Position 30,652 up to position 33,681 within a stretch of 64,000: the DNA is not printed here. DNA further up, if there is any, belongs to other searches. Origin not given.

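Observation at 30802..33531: NlpC/P60-like domain inserted into the B5 domain of the essential PheRS beta subunit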

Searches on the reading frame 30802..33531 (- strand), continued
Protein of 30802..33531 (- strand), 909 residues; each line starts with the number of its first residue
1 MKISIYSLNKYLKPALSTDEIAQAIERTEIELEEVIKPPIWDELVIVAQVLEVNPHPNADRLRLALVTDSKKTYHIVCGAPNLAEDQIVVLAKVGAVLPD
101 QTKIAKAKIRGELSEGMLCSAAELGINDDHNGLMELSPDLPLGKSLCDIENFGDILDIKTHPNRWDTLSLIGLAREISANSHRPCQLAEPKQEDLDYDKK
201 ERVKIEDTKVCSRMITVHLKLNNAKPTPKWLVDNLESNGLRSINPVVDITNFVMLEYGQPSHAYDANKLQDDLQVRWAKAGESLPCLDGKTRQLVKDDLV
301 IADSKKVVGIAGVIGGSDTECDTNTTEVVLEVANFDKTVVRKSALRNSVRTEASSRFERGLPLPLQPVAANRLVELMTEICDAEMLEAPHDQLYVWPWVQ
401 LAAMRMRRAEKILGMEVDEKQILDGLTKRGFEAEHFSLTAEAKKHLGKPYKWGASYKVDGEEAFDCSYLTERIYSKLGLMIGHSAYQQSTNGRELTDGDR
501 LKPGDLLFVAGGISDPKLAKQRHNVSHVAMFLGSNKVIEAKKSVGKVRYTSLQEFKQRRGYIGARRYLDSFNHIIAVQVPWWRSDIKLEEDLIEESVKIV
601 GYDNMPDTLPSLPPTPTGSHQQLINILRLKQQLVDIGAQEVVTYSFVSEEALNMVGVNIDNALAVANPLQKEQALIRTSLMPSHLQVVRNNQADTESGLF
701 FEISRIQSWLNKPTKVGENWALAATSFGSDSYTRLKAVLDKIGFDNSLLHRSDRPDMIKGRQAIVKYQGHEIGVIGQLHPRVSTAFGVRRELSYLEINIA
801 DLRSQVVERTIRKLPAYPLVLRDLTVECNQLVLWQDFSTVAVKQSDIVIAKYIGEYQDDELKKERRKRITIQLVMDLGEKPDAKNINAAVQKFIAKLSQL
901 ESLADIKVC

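Call 6: find_homologous_proteins(query=window:30802-33531:-, max_evalue=1e-10)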
Query window:30802-33531:- (909 aa): 8000 proteins with E <= 1e-10 among 8000 candidates; the best 120 are listed.
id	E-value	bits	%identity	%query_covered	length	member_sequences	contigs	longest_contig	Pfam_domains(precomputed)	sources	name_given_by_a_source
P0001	0.0e+0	2048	100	100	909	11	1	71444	PF03483.23,PF05708.19,PF00877.26,PF03484.22,PF17759.7,PF01588.27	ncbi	-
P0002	0.0e+0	1287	61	100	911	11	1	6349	PF03483.23,PF00877.26,PF03484.22,PF17759.7,PF01588.27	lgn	-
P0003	0.0e+0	1280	61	100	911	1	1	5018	PF03483.23,PF00877.26,PF03484.22,PF17759.7,PF01588.27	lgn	-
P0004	6.4e-289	979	59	82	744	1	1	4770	PF03483.23,PF05708.19,PF00877.26,PF03484.22,PF17759.7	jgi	jgi:phenylalanyl-tRNA synthetase beta subunit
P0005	1.4e-274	931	49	97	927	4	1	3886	PF03483.23,PF00877.26,PF03484.22,PF17759.7,PF01588.27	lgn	-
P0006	1.1e-273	928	48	99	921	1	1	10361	PF03483.23,PF03147.20,PF00877.26,PF03484.22,PF17759.7,PF01588.27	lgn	-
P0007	1.9e-271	921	47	98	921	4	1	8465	PF03483.23,PF03147.20,PF05708.19,PF00877.26,PF03484.22,PF17759.7,PF01588.27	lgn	-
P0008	5.1e-271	920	49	97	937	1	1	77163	PF03483.23,PF05708.19,PF00877.26,PF03484.22,PF17759.7,PF01588.27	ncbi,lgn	-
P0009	1.8e-270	918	49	100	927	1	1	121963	PF03483.23,PF05708.19,PF00877.26,PF03484.22,PF17759.7,PF01588.27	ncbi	-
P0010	4.8e-270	916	49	98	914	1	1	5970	PF03483.23,PF00877.26,PF03484.22,PF17759.7,PF01588.27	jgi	jgi:phenylalanyl-tRNA synthetase beta subunit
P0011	2.0e-269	914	47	100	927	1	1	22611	PF03483.23,PF05708.19,PF00877.26,PF03484.22,PF17759.7,PF01588.27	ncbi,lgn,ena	-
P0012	2.0e-269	914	48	99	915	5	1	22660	PF03483.23,PF03147.20,PF00877.26,PF03484.22,PF17759.7,PF01588.27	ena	-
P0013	3.3e-269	914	48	97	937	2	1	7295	PF03483.23,PF05708.19,PF00877.26,PF03484.22,PF17759.7,PF01588.27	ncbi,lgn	-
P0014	3.8e-269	913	48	100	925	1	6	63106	PF03483.23,PF03147.20,PF00877.26,PF03484.22,PF17759.7,PF01588.27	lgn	-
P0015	4.6e-269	913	48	100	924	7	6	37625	PF03483.23,PF00877.26,PF03484.22,PF17759.7,PF01588.27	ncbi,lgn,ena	-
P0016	1.7e-268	911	48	98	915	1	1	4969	PF03483.23,PF03147.20,PF00877.26,PF03484.22,PF17759.7,PF01588.27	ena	-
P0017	1.3e-267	908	47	98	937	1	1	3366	PF03483.23,PF00877.26,PF03484.22,PF17759.7,PF01588.27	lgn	-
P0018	1.5e-267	908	47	100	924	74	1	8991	PF03483.23,PF00877.26,PF03484.22,PF17759.7,PF01588.27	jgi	jgi:phenylalanyl-tRNA synthetase beta subunit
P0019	4.8e-267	906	48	97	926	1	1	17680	PF03483.23,PF00877.26,PF03484.22,PF17759.7,PF01588.27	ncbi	-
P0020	6.0e-267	906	48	100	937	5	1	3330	PF03483.23,PF03147.20,PF00877.26,PF03484.22,PF17759.7,PF01588.27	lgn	-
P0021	2.1e-266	904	48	98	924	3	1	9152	PF03483.23,PF03147.20,PF00877.26,PF03484.22,PF17759.7,PF01588.27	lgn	-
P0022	3.3e-265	900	47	100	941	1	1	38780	PF03483.23,PF00877.26,PF03484.22,PF17759.7,PF01588.27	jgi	jgi:phenylalanyl-tRNA synthetase beta subunit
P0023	3.9e-264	897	46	100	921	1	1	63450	PF03483.23,PF03147.20,PF05708.19,PF00877.26,PF03484.22,PF17759.7,PF01588.27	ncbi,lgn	-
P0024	6.4e-264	896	48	100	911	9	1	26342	PF03483.23,PF00877.26,PF03484.22,PF17759.7,PF01588.27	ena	-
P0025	1.8e-263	895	46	100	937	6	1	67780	PF03483.23,PF05708.19,PF00877.26,PF03484.22,PF17759.7,PF01588.27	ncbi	-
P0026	2.6e-263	894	48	98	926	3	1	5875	PF03483.23,PF03147.20,PF00877.26,PF03484.22,PF17759.7,PF01588.27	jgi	jgi:phenylalanyl-tRNA synthetase beta subunit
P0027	3.9e-263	894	47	99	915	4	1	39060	PF03483.23,PF03147.20,PF00877.26,PF03484.22,PF17759.7,PF01588.27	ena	-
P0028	2.1e-262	891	47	100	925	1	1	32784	PF03483.23,PF00877.26,PF03484.22,PF17759.7,PF01588.27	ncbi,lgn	-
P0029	4.8e-262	890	46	100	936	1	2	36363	PF03483.23,PF05708.19,PF00877.26,PF03484.22,PF17759.7,PF01588.27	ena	-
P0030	7.0e-261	886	47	99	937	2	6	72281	PF03483.23,PF03147.20,PF05708.19,PF00877.26,PF03484.22,PF17759.7,PF01588.27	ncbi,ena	-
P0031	9.9e-261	886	47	100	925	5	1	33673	PF03483.23,PF03147.20,PF00877.26,PF03484.22,PF17759.7,PF01588.27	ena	-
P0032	2.0e-260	885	47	97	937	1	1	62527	PF03483.23,PF03147.20,PF05708.19,PF00877.26,PF03484.22,PF17759.7,PF01588.27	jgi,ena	-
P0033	1.4e-259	882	47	98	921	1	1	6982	PF03483.23,PF00877.26,PF03484.22,PF17759.7,PF01588.27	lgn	-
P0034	2.1e-259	881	47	97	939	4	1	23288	PF03483.23,PF05708.19,PF00877.26,PF03484.22,PF17759.7,PF01588.27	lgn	-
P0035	1.1e-258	879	47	99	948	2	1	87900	PF03483.23,PF03147.20,PF00877.26,PF03484.22,PF17759.7,PF01588.27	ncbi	-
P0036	1.4e-258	878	48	100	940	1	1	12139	PF03483.23,PF00877.26,PF03484.22,PF17759.7,PF01588.27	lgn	-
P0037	5.4e-258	877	46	100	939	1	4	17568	PF03483.23,PF00877.26,PF03484.22,PF17759.7,PF01588.27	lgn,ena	-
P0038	6.0e-258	876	47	99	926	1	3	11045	PF03483.23,PF03147.20,PF00877.26,PF03484.22,PF17759.7,PF01588.27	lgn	-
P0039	4.1e-257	874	47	99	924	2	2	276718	PF03483.23,PF00877.26,PF03484.22,PF17759.7,PF01588.27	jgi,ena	-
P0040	4.0e-256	870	46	98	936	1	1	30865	PF03483.23,PF05708.19,PF00877.26,PF03484.22,PF17759.7,PF01588.27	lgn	-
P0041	6.8e-256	870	46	100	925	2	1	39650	PF03483.23,PF03147.20,PF00877.26,PF03484.22,PF17759.7,PF01588.27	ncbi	-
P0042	3.7e-255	867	46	100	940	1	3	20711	PF03483.23,PF05708.19,PF00877.26,PF03484.22,PF17759.7,PF01588.27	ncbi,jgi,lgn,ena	-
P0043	5.8e-255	867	46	99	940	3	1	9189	PF03483.23,PF03147.20,PF05708.19,PF00877.26,PF03484.22,PF17759.7,PF01588.27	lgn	-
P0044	1.3e-254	865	46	100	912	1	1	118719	PF03483.23,PF00877.26,PF03484.22,PF17759.7,PF01588.27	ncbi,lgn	-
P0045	3.3e-254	864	46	100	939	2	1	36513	PF03483.23,PF03147.20,PF00877.26,PF03484.22,PF17759.7,PF01588.27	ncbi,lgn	-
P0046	4.0e-254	864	46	100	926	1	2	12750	PF03483.23,PF00877.26,PF03484.22,PF17759.7,PF01588.27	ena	-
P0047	1.8e-253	862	45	100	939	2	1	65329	PF03483.23,PF00877.26,PF03484.22,PF17759.7,PF01588.27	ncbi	-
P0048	4.4e-252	857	46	99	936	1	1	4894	PF03483.23,PF03147.20,PF00877.26,PF03484.22,PF17759.7,PF18262.8,PF01588.27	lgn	-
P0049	6.5e-252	856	46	100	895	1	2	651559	PF03483.23,PF00877.26,PF03484.22,PF17759.7,PF01588.27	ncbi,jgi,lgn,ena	jgi:phenylalanyl-tRNA synthetase beta subunit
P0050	2.0e-251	855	45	100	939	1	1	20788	PF03483.23,PF03147.20,PF00877.26,PF03484.22,PF17759.7,PF01588.27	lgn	-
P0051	8.3e-251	853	46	99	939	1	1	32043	PF03483.23,PF00877.26,PF03484.22,PF17759.7,PF01588.27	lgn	-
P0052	2.1e-250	851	46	100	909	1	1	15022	PF03483.23,PF00877.26,PF03484.22,PF17759.7,PF01588.27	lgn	-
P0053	1.4e-249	849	45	100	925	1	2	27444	PF03483.23,PF03147.20,PF00877.26,PF03484.22,PF17759.7,PF01588.27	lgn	-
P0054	2.4e-249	848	45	100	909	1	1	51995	PF03483.23,PF00877.26,PF03484.22,PF17759.7,PF01588.27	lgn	-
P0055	1.2e-248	846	45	99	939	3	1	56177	PF03483.23,PF03147.20,PF00877.26,PF03484.22,PF17759.7,PF01588.27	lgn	-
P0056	1.9e-248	845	45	100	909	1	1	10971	PF03483.23,PF00877.26,PF03484.22,PF17759.7,PF01588.27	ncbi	-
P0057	2.7e-248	844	45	100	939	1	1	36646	PF03483.23,PF00877.26,PF03484.22,PF17759.7,PF01588.27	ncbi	-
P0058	5.7e-248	843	45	99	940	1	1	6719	PF03483.23,PF03147.20,PF00877.26,PF03484.22,PF17759.7,PF01588.27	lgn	-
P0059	1.0e-247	843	45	98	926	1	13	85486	PF03483.23,PF03147.20,PF00877.26,PF03484.22,PF17759.7,PF01588.27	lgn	-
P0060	3.1e-247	841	46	100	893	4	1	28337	PF03483.23,PF00877.26,PF03484.22,PF17759.7,PF01588.27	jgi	-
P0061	3.3e-247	841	46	100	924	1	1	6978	PF03483.23,PF00877.26,PF03484.22,PF17759.7,PF01588.27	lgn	-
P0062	5.4e-246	837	45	100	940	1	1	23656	PF03483.23,PF00877.26,PF03484.22,PF17759.7,PF01588.27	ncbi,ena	-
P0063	1.4e-245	835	46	98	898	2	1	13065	PF03483.23,PF00877.26,PF03484.22,PF17759.7,PF01588.27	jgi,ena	jgi:phenylalanyl-tRNA synthetase beta subunit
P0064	9.8e-244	829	43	100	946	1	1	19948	PF03483.23,PF00877.26,PF03484.22,PF17759.7,PF01588.27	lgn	-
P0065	3.5e-243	828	44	100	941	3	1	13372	PF03483.23,PF00877.26,PF03484.22,PF17759.7,PF01588.27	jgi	-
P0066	2.4e-242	825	44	100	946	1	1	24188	PF03483.23,PF00877.26,PF03484.22,PF17759.7,PF01588.27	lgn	-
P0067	5.3e-242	824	43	100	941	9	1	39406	PF03483.23,PF00877.26,PF03484.22,PF17759.7,PF01588.27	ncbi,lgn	-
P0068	8.9e-242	823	45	99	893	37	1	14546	PF03483.23,PF00877.26,PF03484.22,PF17759.7,PF01588.27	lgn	-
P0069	9.7e-242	823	43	98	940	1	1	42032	PF03483.23,PF00877.26,PF03484.22,PF17759.7,PF01588.27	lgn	-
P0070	1.0e-241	823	43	99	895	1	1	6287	PF03483.23,PF00877.26,PF03484.22,PF17759.7,PF01588.27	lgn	-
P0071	1.6e-241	822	45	99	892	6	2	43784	PF03483.23,PF00877.26,PF03484.22,PF17759.7,PF01588.27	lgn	-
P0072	1.8e-241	822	44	100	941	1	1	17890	PF03483.23,PF00877.26,PF03484.22,PF17759.7,PF01588.27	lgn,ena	-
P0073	2.5e-241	821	43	99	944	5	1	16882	PF03483.23,PF03147.20,PF00877.26,PF03484.22,PF17759.7,PF01588.27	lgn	-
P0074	5.0e-241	820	43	100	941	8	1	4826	PF03483.23,PF00877.26,PF03484.22,PF17759.7,PF01588.27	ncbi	-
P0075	1.2e-240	819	46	99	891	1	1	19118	PF03483.23,PF00877.26,PF03484.22,PF17759.7,PF01588.27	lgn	-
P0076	3.5e-240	818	45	99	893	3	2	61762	PF03483.23,PF00877.26,PF03484.22,PF17759.7,PF01588.27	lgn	-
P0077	1.2e-239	816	44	100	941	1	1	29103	PF03483.23,PF00877.26,PF03484.22,PF17759.7,PF01588.27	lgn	-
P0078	1.4e-239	816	45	97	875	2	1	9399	PF03483.23,PF00877.26,PF03484.22,PF17759.7,PF01588.27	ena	-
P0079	2.6e-239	815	45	99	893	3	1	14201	PF03483.23,PF00877.26,PF03484.22,PF17759.7,PF01588.27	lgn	-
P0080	4.4e-237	807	44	99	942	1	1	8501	PF03483.23,PF00877.26,PF03484.22,PF17759.7,PF01588.27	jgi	jgi:phenylalanyl-tRNA synthetase beta subunit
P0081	1.1e-236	806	43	99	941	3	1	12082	PF03483.23,PF00877.26,PF03484.22,PF17759.7,PF01588.27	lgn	-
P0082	7.4e-235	800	44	99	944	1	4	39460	PF03483.23,PF05708.19,PF00877.26,PF03484.22,PF17759.7,PF01588.27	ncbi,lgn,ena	-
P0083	1.0e-234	800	44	98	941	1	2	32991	PF03483.23,PF00877.26,PF03484.22,PF17759.7,PF01588.27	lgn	-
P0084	2.0e-234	799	43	100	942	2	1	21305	PF03483.23,PF00877.26,PF03484.22,PF17759.7,PF01588.27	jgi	jgi:phenylalanyl-tRNA synthetase beta subunit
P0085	1.4e-232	792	44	98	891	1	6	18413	PF03483.23,PF00877.26,PF03484.22,PF17759.7,PF01588.27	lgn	-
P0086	1.8e-232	792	43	99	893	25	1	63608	PF03483.23,PF00877.26,PF03484.22,PF17759.7,PF01588.27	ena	-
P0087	3.1e-232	791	44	99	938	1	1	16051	PF03483.23,PF03147.20,PF00877.26,PF03484.22,PF17759.7,PF01588.27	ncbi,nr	ncbi:MAG: phenylalanine--tRNA ligase subunit beta [bacterium]|nr:phenylalanine--tRNA ligase subunit 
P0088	2.9e-231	788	43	99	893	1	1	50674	PF03483.23,PF00877.26,PF03484.22,PF17759.7,PF01588.27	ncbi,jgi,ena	ncbi:MAG: phenylalanine--tRNA ligase beta subunit-related protein [Candidatus Saccharibacteria bacte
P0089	6.1e-231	787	42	99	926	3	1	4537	PF03483.23,PF03147.20,PF00877.26,PF03484.22,PF17759.7,PF18262.8,PF01588.27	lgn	-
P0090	1.1e-230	786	44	100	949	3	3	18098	PF03483.23,PF00877.26,PF03484.22,PF17759.7,PF01588.27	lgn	-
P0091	7.6e-230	783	42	99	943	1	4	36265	PF03483.23,PF03147.20,PF00877.26,PF03484.22,PF17759.7,PF01588.27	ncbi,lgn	-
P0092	2.5e-229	782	43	100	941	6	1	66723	PF03483.23,PF03147.20,PF00877.26,PF03484.22,PF17759.7,PF01588.27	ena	-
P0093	1.8e-228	779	42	99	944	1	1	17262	PF03483.23,PF00877.26,PF03484.22,PF17759.7,PF01588.27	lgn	-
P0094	2.3e-228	778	43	99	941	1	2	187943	PF03483.23,PF00877.26,PF03484.22,PF17759.7,PF01588.27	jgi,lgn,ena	-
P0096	7.2e-227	774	41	100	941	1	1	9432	PF03483.23,PF00877.26,PF03484.22,PF17759.7,PF01588.27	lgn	-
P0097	1.0e-224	766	42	100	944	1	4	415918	PF03483.23,PF00877.26,PF03484.22,PF17759.7,PF01588.27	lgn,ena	-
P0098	1.1e-223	763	43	98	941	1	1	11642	PF03483.23,PF00877.26,PF03484.22,PF17759.7,PF01588.27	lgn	-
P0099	1.0e-222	760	42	100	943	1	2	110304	PF03483.23,PF00877.26,PF03484.22,PF17759.7,PF01588.27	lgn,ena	-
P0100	2.8e-222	758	41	99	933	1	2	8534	PF03483.23,PF00877.26,PF03484.22,PF17759.7,PF01588.27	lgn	-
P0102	5.1e-220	751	43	99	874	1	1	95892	PF03483.23,PF03484.22,PF17759.7,PF01588.27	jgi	-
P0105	6.9e-218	744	44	98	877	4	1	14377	PF03483.23,PF00877.26,PF03484.22,PF17759.7,PF01588.27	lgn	-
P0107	2.7e-217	742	41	99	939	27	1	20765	PF03483.23,PF00877.26,PF03484.22,PF17759.7,PF01588.27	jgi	jgi:phenylalanyl-tRNA synthetase beta subunit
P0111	4.2e-216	738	55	68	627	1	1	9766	PF03483.23,PF00877.26,PF03484.22,PF01588.27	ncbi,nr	ncbi:C40 family peptidase, partial [Candidatus Saccharibacteria bacterium]|nr:C40 family peptidase [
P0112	8.2e-211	720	44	90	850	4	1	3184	PF03483.23,PF00877.26,PF03484.22,PF17759.7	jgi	jgi:phenylalanyl-tRNA synthetase beta subunit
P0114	2.4e-210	719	43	98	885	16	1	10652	PF03483.23,PF00877.26,PF03484.22,PF17759.7,PF01588.27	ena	-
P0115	1.3e-209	716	41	99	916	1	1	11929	PF03483.23,PF03147.20,PF00877.26,PF03484.22,PF17759.7,PF01588.27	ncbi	-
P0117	2.1e-208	712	43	99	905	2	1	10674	PF03483.23,PF03147.20,PF00877.26,PF03484.22,PF17759.7,PF01588.27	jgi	-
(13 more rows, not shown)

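Call 21: list_cluster_members(proteins=[P0001, P0009, P0049])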
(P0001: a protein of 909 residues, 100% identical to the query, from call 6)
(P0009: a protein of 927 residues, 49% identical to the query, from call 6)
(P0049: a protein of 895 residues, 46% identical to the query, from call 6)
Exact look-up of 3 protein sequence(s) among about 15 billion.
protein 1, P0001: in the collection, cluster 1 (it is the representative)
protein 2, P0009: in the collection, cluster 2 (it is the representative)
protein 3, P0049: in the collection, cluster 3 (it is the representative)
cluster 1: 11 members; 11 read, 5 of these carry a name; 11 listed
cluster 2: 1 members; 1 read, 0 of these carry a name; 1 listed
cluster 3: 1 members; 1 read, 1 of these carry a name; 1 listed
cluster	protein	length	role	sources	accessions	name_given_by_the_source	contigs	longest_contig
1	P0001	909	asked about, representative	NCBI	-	-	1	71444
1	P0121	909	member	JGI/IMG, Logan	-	phenylalanyl-tRNA synthetase beta subunit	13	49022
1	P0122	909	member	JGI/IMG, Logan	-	phenylalanyl-tRNA synthetase beta subunit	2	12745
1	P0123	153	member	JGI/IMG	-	phenylalanyl-tRNA synthetase beta subunit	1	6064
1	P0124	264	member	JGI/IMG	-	phenylalanyl-tRNA synthetase beta chain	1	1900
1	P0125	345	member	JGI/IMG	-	phenylalanyl-tRNA synthetase beta subunit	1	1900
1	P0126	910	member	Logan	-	-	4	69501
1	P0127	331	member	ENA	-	-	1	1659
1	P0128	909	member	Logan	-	-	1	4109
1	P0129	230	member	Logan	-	-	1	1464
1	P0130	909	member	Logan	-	-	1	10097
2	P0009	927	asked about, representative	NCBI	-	-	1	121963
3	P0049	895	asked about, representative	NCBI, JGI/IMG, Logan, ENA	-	phenylalanyl-tRNA synthetase beta subunit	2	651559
